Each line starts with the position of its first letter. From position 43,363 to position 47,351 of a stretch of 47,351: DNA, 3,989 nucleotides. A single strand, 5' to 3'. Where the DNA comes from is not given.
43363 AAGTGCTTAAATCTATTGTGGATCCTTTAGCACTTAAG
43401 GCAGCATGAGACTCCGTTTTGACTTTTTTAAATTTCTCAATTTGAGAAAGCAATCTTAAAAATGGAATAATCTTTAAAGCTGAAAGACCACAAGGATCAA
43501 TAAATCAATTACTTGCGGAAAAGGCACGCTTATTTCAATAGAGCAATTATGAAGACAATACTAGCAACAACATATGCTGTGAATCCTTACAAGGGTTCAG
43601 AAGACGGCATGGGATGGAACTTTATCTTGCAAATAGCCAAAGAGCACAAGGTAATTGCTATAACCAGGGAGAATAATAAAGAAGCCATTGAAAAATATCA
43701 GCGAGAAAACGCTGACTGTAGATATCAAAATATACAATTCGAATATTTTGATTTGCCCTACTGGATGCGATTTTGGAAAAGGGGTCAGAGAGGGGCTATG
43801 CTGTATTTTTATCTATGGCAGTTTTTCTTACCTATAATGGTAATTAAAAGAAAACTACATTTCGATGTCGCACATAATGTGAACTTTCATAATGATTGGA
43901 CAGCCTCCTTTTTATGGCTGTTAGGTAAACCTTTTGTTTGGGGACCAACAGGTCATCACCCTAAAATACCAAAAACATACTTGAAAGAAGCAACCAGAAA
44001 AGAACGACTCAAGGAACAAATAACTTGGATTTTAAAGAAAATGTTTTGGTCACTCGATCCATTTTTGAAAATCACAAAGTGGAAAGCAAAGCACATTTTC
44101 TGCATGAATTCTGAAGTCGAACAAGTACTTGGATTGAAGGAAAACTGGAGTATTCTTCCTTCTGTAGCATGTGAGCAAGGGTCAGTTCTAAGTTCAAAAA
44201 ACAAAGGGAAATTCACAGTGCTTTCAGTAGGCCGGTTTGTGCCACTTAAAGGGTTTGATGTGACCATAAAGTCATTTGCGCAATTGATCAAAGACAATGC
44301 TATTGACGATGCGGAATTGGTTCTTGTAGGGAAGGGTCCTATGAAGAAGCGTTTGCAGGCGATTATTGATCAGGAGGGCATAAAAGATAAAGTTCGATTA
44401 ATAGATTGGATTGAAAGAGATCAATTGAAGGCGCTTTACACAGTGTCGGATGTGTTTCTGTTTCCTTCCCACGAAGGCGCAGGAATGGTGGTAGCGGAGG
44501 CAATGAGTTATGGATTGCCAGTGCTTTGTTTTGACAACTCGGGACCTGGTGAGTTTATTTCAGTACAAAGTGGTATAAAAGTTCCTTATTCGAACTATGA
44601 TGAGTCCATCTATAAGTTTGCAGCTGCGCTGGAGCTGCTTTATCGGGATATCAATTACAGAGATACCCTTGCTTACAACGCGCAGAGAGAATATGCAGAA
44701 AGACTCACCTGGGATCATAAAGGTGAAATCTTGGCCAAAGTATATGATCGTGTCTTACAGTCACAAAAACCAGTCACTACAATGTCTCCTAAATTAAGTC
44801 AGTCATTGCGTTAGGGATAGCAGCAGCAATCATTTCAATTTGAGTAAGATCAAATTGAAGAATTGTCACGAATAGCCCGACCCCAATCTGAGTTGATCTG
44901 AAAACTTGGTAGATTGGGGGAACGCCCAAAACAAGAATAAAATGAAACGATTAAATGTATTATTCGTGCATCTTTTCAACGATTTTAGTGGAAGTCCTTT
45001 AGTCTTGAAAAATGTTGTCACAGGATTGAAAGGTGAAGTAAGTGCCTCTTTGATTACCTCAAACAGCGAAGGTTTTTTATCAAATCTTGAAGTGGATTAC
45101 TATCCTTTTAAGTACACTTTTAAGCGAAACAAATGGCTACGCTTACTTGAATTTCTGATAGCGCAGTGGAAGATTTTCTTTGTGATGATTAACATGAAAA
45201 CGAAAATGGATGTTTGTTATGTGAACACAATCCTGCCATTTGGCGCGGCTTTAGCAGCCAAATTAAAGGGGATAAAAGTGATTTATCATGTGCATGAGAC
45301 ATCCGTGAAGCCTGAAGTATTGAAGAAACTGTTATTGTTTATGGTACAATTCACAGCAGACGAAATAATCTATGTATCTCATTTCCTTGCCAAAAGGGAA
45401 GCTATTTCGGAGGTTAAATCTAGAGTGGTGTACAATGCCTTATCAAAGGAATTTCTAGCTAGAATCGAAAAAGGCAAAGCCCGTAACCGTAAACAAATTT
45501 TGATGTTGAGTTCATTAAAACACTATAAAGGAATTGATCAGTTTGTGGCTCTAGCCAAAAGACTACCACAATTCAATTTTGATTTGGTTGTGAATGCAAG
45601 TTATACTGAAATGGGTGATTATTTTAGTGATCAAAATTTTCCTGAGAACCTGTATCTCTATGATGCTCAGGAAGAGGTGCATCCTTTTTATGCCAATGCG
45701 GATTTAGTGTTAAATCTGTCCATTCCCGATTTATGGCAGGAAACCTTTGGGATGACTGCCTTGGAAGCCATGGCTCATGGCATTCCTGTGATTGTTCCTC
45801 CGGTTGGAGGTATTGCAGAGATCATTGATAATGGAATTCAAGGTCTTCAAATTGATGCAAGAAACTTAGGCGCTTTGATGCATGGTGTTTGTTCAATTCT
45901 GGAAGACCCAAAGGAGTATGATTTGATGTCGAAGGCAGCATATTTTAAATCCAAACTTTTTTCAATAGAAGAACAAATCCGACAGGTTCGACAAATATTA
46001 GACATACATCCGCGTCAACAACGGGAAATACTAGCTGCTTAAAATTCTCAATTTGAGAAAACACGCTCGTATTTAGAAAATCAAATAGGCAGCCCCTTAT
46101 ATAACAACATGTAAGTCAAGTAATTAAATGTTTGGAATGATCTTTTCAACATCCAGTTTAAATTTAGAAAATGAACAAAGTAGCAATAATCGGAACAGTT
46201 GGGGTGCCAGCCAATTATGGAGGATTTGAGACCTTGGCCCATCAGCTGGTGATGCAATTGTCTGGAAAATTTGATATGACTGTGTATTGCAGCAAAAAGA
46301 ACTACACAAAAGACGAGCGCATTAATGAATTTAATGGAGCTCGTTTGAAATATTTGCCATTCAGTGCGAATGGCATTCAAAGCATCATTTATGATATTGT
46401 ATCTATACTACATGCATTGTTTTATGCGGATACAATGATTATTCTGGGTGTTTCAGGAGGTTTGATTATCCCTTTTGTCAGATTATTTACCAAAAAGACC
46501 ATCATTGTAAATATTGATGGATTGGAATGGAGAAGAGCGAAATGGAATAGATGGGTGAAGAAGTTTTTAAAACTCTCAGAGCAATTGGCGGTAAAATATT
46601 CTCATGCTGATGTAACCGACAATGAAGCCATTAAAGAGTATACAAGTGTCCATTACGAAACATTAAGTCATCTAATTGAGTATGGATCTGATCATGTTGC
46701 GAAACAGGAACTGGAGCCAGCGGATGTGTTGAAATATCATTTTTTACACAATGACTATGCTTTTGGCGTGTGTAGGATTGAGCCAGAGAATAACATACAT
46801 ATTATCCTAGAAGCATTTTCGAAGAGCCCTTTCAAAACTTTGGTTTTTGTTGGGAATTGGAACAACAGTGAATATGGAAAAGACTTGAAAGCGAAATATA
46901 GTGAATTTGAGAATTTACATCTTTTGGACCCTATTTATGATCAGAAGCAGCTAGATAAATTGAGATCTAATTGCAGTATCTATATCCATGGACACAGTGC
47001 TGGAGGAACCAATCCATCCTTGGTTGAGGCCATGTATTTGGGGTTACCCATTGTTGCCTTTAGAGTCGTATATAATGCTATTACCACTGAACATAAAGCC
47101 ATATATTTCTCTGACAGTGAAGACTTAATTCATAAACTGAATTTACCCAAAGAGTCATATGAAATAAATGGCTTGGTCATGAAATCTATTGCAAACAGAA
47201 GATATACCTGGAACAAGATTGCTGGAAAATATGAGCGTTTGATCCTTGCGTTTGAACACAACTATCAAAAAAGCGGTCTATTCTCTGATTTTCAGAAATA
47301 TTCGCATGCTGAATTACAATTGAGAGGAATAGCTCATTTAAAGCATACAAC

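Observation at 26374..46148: Reiterated 34-bp composite element (palindrome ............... plus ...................) phased 88-90 bp upstream of sigma54-like GG-N10-(T/G)C boxes across the EPS/adhesin island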

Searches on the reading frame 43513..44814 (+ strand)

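Call 11: search_protein_families(library=pfam, proteins=[window:43513-44814:+])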
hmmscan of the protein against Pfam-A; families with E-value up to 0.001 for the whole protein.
window:43513-44814:+ (433 aa): 3 families
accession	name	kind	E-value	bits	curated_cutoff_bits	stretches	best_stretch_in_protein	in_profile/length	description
PF00534.26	Glycos_transf_1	-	1.4e-33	116.3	26.4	1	228-392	10-171/172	Glycosyl transferases group 1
PF13692.12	Glyco_trans_1_4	-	1.7e-26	93.6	27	1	234-377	2-140/142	Glycosyl transferases group 1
PF20706.3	GT4-conflict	-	1.3e-16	61.1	26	1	216-403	179-381/385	Family 4 Glycosyltransferase in conflict systems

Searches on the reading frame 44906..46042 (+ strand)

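Call 11: search_protein_families(library=pfam, proteins=[window:44906-46042:+])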
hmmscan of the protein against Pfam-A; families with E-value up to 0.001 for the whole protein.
window:44906-46042:+ (378 aa): 6 families
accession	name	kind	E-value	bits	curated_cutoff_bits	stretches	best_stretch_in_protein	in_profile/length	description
PF00534.26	Glycos_transf_1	-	6.9e-22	78.2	26.4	1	188-346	8-170/172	Glycosyl transferases group 1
PF13692.12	Glyco_trans_1_4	-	3.6e-18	66.6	27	1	196-334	2-142/142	Glycosyl transferases group 1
PF13439.12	Glyco_transf_4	-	3.1e-08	34.3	28.5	1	36-178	10-165/170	Glycosyltransferase Family 4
PF20706.3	GT4-conflict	-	2.8e-07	30.3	26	1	255-314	272-327/385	Family 4 Glycosyltransferase in conflict systems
PF13524.12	Glyco_trans_1_2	-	0.00018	21.9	25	1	213-346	5-126/144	Glycosyl transferase-like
PF13579.12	Glyco_trans_4_4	-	0.00086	20.1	29.7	0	91-162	67-139/158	Glycosyl transferase 4-like domain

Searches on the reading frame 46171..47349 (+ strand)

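Call 11: search_protein_families(library=pfam, proteins=[window:46171-47349:+])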
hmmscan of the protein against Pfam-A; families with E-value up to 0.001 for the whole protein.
window:46171-47349:+ (393 aa): 3 families
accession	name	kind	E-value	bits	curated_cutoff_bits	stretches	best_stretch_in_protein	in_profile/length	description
PF09314.17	DUF1972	-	1.5e-26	93.6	25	1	1-174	1-186/186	Domain of unknown function (DUF1972)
PF00534.26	Glycos_transf_1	-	2.5e-10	40.6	26.4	1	199-300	20-124/172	Glycosyl transferases group 1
PF13692.12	Glyco_trans_1_4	-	1.8e-07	31.9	27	1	200-322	7-135/142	Glycosyl transferases group 1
